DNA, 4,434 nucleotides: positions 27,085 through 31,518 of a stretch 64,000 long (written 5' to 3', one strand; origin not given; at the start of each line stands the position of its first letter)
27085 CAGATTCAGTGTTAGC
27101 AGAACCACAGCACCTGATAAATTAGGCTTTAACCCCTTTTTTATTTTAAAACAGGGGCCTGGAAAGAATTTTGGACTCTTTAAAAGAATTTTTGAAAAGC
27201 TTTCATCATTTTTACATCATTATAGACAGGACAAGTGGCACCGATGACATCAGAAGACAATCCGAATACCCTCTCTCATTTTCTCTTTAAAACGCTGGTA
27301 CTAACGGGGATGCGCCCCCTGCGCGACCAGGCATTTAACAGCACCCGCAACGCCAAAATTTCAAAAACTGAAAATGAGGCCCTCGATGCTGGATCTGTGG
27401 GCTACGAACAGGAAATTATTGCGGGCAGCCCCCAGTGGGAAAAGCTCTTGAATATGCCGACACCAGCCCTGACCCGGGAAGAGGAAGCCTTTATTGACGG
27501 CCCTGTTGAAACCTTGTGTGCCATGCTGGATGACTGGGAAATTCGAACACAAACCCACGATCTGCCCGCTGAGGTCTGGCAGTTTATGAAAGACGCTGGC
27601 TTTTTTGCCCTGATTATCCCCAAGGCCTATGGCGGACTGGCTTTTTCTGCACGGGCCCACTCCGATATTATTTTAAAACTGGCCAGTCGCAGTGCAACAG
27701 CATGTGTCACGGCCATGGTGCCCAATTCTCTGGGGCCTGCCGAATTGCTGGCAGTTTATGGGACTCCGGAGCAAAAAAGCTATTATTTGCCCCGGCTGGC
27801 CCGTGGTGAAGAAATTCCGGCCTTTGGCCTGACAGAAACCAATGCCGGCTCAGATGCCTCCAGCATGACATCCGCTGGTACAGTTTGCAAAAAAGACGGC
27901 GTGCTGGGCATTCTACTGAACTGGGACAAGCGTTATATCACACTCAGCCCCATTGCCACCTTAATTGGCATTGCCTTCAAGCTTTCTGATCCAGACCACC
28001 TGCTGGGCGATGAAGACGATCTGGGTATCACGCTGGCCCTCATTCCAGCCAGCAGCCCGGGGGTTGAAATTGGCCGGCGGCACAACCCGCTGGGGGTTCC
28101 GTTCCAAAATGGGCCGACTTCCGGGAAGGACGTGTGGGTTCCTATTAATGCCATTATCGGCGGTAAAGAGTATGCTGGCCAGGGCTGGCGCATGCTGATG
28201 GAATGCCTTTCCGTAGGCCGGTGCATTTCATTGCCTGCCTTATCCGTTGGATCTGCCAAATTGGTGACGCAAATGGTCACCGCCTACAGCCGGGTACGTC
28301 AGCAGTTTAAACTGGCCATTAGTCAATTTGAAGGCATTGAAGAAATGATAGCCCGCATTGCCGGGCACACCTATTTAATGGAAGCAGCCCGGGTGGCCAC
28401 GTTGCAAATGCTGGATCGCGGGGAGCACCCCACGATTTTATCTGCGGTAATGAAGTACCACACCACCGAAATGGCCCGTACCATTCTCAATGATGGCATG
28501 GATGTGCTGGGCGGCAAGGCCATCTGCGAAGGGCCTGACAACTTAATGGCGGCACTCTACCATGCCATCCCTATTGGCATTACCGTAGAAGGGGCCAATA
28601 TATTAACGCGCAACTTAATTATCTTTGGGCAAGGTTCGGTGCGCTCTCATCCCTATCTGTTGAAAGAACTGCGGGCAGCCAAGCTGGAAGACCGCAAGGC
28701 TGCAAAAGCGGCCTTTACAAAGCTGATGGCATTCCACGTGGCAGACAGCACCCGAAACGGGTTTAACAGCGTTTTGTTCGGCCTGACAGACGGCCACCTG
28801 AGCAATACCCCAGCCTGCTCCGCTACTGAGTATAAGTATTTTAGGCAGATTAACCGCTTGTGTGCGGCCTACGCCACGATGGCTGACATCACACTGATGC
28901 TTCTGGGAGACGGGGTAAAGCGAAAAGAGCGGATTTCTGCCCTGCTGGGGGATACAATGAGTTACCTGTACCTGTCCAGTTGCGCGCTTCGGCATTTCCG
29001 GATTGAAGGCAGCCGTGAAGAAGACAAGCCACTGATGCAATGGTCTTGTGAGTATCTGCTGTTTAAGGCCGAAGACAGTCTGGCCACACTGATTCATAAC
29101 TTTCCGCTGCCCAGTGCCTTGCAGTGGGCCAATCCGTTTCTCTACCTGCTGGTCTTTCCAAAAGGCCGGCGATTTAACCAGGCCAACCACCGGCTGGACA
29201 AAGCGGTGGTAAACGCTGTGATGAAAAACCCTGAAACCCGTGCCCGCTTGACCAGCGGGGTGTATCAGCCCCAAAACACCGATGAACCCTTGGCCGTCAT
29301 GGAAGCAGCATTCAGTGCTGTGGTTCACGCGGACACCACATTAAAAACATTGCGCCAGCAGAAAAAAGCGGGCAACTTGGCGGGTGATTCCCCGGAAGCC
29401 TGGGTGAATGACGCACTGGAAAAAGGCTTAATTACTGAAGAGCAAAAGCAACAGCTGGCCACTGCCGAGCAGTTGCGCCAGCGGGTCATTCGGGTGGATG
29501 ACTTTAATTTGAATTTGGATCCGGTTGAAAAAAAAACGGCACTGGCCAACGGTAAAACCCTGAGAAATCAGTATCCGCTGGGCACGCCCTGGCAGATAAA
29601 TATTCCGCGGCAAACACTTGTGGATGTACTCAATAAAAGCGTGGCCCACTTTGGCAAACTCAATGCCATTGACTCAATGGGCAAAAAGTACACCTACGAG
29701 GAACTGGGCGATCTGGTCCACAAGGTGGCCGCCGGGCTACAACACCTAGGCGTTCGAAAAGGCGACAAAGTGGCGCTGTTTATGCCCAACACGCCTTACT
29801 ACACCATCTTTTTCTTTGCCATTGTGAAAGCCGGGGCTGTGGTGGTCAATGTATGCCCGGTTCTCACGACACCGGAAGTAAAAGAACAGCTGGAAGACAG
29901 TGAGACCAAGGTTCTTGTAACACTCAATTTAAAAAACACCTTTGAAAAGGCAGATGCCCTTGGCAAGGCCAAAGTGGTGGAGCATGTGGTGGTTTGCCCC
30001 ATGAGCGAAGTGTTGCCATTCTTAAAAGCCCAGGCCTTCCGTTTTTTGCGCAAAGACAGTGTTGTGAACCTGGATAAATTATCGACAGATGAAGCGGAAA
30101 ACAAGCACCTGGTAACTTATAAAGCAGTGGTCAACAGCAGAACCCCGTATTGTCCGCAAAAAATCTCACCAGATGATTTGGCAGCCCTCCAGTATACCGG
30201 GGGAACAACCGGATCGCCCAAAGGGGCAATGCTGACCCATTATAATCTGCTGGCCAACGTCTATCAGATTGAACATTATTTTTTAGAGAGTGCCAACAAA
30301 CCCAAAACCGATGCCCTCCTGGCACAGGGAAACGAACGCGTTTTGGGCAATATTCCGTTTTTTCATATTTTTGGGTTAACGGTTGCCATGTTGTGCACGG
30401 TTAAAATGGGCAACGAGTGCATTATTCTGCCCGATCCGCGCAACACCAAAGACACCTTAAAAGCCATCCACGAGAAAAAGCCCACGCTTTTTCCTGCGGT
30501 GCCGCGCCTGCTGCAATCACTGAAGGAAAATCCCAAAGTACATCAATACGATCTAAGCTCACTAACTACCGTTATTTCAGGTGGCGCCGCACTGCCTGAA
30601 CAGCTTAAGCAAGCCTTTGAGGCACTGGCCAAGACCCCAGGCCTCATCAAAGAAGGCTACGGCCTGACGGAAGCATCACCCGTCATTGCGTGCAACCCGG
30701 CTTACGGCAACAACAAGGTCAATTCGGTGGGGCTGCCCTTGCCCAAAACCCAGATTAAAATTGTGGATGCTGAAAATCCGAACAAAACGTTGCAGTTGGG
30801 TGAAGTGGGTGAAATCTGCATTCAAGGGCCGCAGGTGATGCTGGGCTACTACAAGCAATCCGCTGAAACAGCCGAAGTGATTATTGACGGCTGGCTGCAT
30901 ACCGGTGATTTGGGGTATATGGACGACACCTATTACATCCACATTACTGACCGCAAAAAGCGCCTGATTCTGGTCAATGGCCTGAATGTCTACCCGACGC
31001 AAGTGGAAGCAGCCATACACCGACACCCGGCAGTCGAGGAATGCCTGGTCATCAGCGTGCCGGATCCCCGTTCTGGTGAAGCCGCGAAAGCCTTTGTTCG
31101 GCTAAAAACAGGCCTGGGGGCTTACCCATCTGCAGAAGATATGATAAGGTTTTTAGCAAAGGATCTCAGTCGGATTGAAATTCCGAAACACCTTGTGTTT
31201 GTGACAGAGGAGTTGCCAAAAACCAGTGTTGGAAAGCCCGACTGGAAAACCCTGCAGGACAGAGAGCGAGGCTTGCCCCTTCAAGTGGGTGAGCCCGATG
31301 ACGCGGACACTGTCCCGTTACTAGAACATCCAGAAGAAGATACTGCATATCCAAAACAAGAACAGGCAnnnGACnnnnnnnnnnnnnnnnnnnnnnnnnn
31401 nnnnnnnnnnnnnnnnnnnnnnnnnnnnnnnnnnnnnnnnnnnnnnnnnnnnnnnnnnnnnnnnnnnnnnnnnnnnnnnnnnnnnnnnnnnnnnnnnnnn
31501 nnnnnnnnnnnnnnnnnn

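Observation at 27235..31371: Single-ORF fusion of acyl-CoA dehydrogenase (FadE-like) and long-chain acyl-CoA synthetase (FadD-like) heading a compact beta-oxidation operon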

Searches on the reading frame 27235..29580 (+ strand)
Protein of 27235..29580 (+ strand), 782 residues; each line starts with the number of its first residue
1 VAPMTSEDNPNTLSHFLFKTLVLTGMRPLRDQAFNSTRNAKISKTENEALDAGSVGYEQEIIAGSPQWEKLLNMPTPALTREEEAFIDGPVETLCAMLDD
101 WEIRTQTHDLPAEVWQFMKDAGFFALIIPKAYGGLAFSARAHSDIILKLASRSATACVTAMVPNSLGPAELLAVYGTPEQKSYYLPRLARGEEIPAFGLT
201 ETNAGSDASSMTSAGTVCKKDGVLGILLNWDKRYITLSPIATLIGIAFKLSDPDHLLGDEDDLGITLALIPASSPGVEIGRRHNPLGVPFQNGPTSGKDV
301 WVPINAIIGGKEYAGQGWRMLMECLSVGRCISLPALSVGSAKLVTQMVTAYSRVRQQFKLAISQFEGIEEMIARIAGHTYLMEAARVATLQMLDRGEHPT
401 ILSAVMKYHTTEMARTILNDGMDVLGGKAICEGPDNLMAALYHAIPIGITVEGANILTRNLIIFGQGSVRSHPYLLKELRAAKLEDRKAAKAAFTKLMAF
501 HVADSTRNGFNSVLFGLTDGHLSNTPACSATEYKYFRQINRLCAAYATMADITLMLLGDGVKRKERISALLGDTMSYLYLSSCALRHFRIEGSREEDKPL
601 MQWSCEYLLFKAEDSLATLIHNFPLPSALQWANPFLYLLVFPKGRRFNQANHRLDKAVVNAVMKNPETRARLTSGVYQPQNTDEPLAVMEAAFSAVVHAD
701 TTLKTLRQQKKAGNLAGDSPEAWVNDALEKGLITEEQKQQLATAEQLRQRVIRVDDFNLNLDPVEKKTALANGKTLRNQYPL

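Call 27: search_solved_structures(query=window:27235-29580:+, max_evalue=0.00001)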
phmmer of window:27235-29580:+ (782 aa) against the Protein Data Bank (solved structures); distinct sequences matched with E-value up to 0.00001: 79 (the best 60 are shown).
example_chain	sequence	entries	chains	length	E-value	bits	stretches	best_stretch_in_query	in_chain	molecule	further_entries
8phe_A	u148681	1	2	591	2.4e-36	128.6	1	75-464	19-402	Complex I assembly factor ACAD9, mitochondrial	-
8phf_A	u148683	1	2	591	6.3e-36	127.3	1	75-464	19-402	Complex I assembly factor ACAD9, mitochondrial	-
4iv6_A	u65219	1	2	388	8.6e-30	107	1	106-462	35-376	Acyl-CoA dehydrogenase FadE3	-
1ws9_A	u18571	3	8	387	3e-29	105.2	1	104-429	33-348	acyl-CoA dehydrogenase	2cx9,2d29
4m9a_A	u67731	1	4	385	2.3e-27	99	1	100-429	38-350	Acyl-CoA dehydrogenase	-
2pg0_A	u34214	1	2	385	3.2e-25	91.9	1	99-462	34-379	Acyl-CoA dehydrogenase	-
5lnx_A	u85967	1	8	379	9.2e-25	90.4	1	102-428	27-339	Acyl-CoA dehydrogenase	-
4l1f_A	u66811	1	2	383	5.3e-24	87.8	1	102-429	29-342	Acyl-CoA dehydrogenase domain protein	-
2z1q_A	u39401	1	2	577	6.4e-24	87.6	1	116-396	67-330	Acyl-CoA dehydrogenase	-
6fah_C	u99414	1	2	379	1.1e-23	86.9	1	106-429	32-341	Caffeyl-CoA reductase-Etf complex subunit CarC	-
7w0j_A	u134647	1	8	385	5.1e-23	84.6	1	109-430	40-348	Acyl-CoA dehydrogenase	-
8i4p_A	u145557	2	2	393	5.3e-23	84.6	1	109-430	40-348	Acyl-CoA dehydrogenase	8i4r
8ca1_B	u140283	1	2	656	9e-23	83.8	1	75-462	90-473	Very long-chain specific acyl-CoA dehydrogenase, mitochondrial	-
2uxw_A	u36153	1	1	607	9.7e-23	83.7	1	75-458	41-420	VERY-LONG-CHAIN SPECIFIC ACYL-COA DEHYDROGENASE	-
3b96_A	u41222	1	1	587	1e-22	83.6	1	75-458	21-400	Very long-chain specific acyl-CoA dehydrogenase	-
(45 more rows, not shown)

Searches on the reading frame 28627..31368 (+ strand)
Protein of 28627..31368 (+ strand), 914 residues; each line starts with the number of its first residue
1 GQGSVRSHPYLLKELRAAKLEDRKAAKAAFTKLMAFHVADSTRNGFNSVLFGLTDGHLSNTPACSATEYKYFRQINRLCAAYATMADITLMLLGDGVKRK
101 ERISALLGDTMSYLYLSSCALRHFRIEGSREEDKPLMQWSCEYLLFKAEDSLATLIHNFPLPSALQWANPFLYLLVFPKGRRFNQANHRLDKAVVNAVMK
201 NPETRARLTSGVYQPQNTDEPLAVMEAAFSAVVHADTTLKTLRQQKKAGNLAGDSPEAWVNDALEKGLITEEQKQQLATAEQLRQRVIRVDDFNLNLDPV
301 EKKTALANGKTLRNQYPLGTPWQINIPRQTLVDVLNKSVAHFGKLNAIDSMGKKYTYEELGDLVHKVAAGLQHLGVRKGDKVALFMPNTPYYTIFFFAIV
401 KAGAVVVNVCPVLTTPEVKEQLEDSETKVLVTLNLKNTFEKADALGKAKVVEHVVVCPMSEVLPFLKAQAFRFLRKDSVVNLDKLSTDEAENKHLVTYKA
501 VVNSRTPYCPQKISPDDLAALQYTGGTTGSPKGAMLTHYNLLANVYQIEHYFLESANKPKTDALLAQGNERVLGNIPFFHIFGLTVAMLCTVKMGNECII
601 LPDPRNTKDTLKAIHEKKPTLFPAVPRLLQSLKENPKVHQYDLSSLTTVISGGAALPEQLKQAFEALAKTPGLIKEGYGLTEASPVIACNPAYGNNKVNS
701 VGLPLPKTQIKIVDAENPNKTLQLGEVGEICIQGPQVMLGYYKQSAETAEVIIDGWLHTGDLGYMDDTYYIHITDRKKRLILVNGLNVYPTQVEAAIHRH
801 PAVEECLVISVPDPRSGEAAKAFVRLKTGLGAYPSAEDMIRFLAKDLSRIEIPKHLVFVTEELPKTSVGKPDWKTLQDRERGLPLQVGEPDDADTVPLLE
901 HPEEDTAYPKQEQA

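Call 52: predict_structure(alignment_id=A3)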
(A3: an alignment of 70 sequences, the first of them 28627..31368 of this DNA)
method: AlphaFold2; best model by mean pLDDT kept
length: 914 residues; sequences in the alignment: 70
mean_pLDDT: 89.4   pTM: 0.67
mean pLDDT of the five models: 89.4, 89.1, 88.3, 88.1, 87.6
residues with pLDDT >= 90: 671; 70-90: 168; 50-70: 33; < 50: 42
segments of 3 or more residues with pLDDT < 50: 291-299, 526-528, 887-914
pLDDT, mean of each block of 10 residues (from residue 1): 65 92 96 94 95 95 93 97 94 86 92 95 92 94 97 95 91 96 92 86 74 67 79 89 93 89 95 94 77 43 90 94 97 98 98 98 98 98 97 99 97 90 97 96 97 98 96 94 86 95 97 98 65 93 97 96 96 95 96 98 92 98 92 94 97 87 96 92 86 91 97 95 96 97 94 94 95 82 71 91 95 79 94 93 86 92 81 89 61 39 39 29
secondary structure, 60 per line:
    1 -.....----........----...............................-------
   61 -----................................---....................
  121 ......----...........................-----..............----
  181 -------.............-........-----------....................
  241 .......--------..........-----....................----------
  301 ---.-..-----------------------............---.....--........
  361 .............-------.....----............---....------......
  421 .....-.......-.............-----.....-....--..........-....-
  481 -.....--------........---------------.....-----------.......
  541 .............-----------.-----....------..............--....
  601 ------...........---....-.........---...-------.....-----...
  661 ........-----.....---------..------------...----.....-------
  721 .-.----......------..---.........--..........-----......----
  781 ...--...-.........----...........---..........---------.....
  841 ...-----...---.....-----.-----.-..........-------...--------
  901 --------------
elements in order (helices of 4 or more, strands of 3 or more residues): H2-6 H11-18 H23-53 H66-97 H101-126 H131-157 H163-176 H188-200 H202-209 H221-247 H256-265 H271-290 H331-342 E346-350 E353-356 H357-373 E381-385 H390-401 E405-408 H415-425 E427-433 H436-447 E453-457 H459-462 H465-474 H482-486 E495-497 H498-502 E518-522 E534-537 H538-552 E571-574 H581-594 E597-600 H607-617 E621-624 H626-634 E648-652 H658-668 E674-678 E702-704 E709-713 E728-733 H745-751 E756-765 E771-776 E781-783 E786-788 H790-798 E803-813 E817-826 H836-843 E855-859 H873-882

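Call 82: fold_search(model_id=the predicted structure, library=pdb)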
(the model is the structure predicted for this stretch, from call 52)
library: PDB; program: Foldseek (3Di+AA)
matches with E <= 10: 1466; with E <= 0.001: 636
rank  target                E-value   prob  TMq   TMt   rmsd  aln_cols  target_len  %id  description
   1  3a9v                  1.8e-43  1.00  0.52  0.87   3.3       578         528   28  Crystal structures and enzymatic mechanisms of a Populus tomentosa 4-coumarate--CoA ligase (released 2010-09-08)
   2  5bst                  5.9e-43  1.00  0.52  0.88   3.4       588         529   28  Crystal structure of 4-coumarate:CoA ligase complexed with coumaroyl adenylate (released 2016-05-11)
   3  5bsr                  2.9e-42  1.00  0.52  0.87   3.5       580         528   28  Crystal structure of 4-coumarate:CoA ligase complexed with adenosine monophosphate and Coenzyme A (released 2016-05-11)
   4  5bsw_A                8.5e-42  1.00  0.44  0.74  10.8       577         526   28  Crystal structure of 4-coumarate:CoA ligase delta-V341 mutant complexed with feruloyl adenylate (released 2016-05-11)
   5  5bsw_B                1.0e-40  1.00  0.44  0.74  10.9       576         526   27  Crystal structure of 4-coumarate:CoA ligase delta-V341 mutant complexed with feruloyl adenylate (released 2016-05-11)
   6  3a9u                  1.8e-40  1.00  0.42  0.72   9.3       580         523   28  Crystal structures and enzymatic mechanisms of a Populus tomentosa 4-coumarate--CoA ligase (released 2010-09-08)
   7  6k4c                  1.9e-40  1.00  0.44  0.72  11.3       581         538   26  Ancestral luciferase AncLamp in complex with DLSA (released 2020-05-27)
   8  6k4d                  2.8e-40  1.00  0.44  0.72  11.2       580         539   27  Ancestral luciferase AncLamp in complex with ATP and D-luciferin (released 2020-05-27)
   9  5u95_C                1.4e-39  1.00  0.43  0.73   8.6       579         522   27  Structure of the open conformation of 4-coumarate-CoA ligase from Nicotiana tabacum (released 2017-03-22)
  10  5bsm_A                1.5e-39  1.00  0.44  0.74  10.9       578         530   28  Crystal structure of 4-coumarate:CoA ligase complexed with magnesium and Adenosine triphosphate (released 2016-05-11)
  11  8wev_A                1.5e-39  1.00  0.40  0.73  11.2       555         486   29  Crystal structure of Feruoyl-CoA Synthetase complexed with AMP from Amycolatopsis thermoflava (released 2024-09-25)
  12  8pyx_A                1.6e-39  1.00  0.42  0.74  11.8       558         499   24  Amide bond synthetase from Streptomyces hindustanus K492H mutant in complex with Adenosine (released 2024-02-07)
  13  5u95_B                3.1e-39  1.00  0.43  0.73   8.7       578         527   28  Structure of the open conformation of 4-coumarate-CoA ligase from Nicotiana tabacum (released 2017-03-22)
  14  8weu                  3.6e-39  1.00  0.41  0.76  10.9       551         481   29  Crystal structure of Feruoyl-CoA Synthetase from Amycolatopsis thermoflava (released 2024-09-25)
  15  2d1t                  1.8e-38  1.00  0.44  0.73  10.6       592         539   24  Crystal structure of the thermostable Japanese Firefly Luciferase red-color emission S286N mutant complexed with High-en (released 2006-03-21)
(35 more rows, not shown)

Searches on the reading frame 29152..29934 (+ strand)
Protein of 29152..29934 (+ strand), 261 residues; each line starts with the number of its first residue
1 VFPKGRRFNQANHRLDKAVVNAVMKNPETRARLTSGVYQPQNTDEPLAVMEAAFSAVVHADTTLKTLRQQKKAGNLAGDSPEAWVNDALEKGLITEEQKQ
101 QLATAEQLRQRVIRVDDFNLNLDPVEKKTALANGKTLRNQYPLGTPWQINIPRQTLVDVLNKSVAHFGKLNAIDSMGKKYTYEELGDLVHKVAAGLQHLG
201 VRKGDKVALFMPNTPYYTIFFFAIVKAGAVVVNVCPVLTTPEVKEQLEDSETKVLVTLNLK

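Call 15: find_related_loci(query=A2, collection=genome_contigs, flank=10000)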
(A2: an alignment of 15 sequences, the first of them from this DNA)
Query A2 (261 aa) in genome_contigs; peptide patterns used: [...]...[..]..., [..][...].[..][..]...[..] (x = any residue, [..] = any of these).
128 stretches matched a pattern; 50 encode a relative of the query (tblastn E <= 1e-3); 50 distinct loci.
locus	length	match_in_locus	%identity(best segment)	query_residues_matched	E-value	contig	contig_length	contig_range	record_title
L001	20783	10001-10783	49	1-261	1e-85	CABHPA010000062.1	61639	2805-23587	MAG: Candidatus Melainabacteria bacterium isolate Melainabacteria_sp_nbed3b74 genome assembly, contig: NODE_1463_length_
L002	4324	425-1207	47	1-261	4e-83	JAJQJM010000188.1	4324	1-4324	MAG: Vampirovibrio sp. isolate C_No_T20_B_bin.46 scaffold_25116, whole genome shotgun sequence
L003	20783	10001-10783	46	1-261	8e-79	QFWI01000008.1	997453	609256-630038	MAG: Vampirovibrio chlorellavorus isolate Vc_AZ_2 Contig8, whole genome shotgun sequence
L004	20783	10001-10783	46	1-261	7e-79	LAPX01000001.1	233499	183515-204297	Vampirovibrio chlorellavorus isolate NCIMB 11383 contig_1, whole genome shotgun sequence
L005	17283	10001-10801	46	1-261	2e-78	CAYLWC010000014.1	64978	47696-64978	MAG TPA_asm: uncultured Vampirovibrionales bacterium isolate SRP144015_co1_126 genome assembly, contig: NODE_232_length_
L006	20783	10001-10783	46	1-261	1e-78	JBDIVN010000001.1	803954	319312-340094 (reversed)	MAG: Vampirovibrionales bacterium isolate Bin_14 NODE_2_length_803954_cov_9.260631, whole genome shotgun sequence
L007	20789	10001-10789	46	1-261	2e-77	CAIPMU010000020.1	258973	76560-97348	MAG: Vampirovibrio chlorellavorus isolate Umea1_bin-2013 genome assembly, contig: bin-2013:20/20, whole genome shotgun s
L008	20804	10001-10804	46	2-261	2e-76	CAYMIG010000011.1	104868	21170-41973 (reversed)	MAG TPA_asm: uncultured Vampirovibrionales bacterium isolate SRP290908_co2_77 genome assembly, contig: NODE_181_length_1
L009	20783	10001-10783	46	1-261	4e-75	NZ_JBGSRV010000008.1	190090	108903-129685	MAG: Vampirovibrio sp. isolate JTS-AC367 k141_1181196, whole genome shotgun sequence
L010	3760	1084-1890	43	1-261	9e-72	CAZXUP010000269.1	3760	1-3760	MAG TPA_asm: uncultured Vampirovibrionales bacterium isolate SRP344714_co2_442 genome assembly, contig: NODE_62290_lengt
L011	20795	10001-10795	46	1-261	2e-69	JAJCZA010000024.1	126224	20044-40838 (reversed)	MAG: Vampirovibrionales bacterium isolate OFTM381 OFTM381_23, whole genome shotgun sequence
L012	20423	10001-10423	48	121-261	2e-38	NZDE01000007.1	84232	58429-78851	MAG: Alphaproteobacteria bacterium isolate ARS11 55657, whole genome shotgun sequence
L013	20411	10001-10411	46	125-261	2e-38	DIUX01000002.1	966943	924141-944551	MAG TPA_asm: Micavibrio sp. UBA6147 UBA6147_contig_2794, whole genome shotgun sequence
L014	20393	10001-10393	49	130-260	5e-38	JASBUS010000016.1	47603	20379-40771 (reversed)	MAG: Alphaproteobacteria bacterium isolate BWSM_8 k141_2015767, whole genome shotgun sequence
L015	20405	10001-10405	47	126-260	4e-38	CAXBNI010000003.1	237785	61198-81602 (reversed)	MAG TPA_asm: uncultured Micavibrio sp. isolate ERR2762110_binner123_Refined_65 genome assembly, contig: ERZ3422254.63, w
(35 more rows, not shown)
